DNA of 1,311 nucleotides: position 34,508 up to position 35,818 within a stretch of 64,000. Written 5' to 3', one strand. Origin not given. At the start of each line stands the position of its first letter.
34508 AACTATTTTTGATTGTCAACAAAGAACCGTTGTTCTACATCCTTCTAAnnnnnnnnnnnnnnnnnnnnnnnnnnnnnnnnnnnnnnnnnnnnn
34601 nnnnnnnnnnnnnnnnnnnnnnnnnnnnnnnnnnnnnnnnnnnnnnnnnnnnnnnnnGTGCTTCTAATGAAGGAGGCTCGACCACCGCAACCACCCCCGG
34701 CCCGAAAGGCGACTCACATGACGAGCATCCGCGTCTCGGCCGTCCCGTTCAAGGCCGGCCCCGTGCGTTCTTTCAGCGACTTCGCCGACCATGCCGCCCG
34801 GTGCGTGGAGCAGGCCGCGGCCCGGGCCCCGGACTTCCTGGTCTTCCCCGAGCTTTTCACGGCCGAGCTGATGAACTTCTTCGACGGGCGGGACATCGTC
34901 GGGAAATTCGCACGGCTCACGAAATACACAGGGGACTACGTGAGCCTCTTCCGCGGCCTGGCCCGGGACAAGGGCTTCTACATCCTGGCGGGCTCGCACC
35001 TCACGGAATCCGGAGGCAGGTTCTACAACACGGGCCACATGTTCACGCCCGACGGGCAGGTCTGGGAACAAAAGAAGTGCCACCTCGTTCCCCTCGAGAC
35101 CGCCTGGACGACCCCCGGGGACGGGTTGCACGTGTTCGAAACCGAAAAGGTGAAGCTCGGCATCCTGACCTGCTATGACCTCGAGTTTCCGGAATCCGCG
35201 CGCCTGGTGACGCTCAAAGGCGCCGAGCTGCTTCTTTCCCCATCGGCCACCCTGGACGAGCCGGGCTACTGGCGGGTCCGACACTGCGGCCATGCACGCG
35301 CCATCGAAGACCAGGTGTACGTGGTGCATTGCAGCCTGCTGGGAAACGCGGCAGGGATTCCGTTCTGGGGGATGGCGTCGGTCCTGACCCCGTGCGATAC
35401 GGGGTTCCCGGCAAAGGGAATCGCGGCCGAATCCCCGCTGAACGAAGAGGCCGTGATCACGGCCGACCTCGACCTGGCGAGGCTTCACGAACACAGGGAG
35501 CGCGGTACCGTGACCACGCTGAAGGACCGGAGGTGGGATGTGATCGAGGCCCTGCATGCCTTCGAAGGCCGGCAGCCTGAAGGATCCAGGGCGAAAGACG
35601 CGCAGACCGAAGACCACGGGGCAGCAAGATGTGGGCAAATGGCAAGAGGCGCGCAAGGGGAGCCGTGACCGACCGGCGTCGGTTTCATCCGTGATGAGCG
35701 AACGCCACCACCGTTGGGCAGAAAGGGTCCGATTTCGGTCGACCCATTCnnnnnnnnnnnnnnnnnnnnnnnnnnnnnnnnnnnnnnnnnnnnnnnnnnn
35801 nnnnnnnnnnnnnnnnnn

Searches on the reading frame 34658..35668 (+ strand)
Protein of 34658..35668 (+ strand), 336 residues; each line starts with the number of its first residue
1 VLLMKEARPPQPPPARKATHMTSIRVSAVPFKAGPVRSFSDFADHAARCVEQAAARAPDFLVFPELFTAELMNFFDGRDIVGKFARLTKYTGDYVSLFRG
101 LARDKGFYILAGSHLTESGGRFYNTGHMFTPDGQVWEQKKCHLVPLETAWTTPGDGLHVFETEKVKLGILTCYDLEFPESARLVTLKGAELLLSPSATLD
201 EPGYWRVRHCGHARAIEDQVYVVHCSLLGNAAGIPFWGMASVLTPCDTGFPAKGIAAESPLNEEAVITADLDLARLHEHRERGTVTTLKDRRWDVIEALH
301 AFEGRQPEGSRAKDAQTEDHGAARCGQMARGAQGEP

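Call 59: search_protein_families(library=pfam, proteins=[window:34658-35668:+], max_evalue=0.001)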
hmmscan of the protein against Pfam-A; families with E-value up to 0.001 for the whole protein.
window:34658-35668:+ (336 aa): 1 family
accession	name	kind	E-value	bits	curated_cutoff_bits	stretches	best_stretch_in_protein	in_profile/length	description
PF00795.27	CN_hydrolase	-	7.4e-29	101.3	23.2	1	38-279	13-254/256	Carbon-nitrogen hydrolase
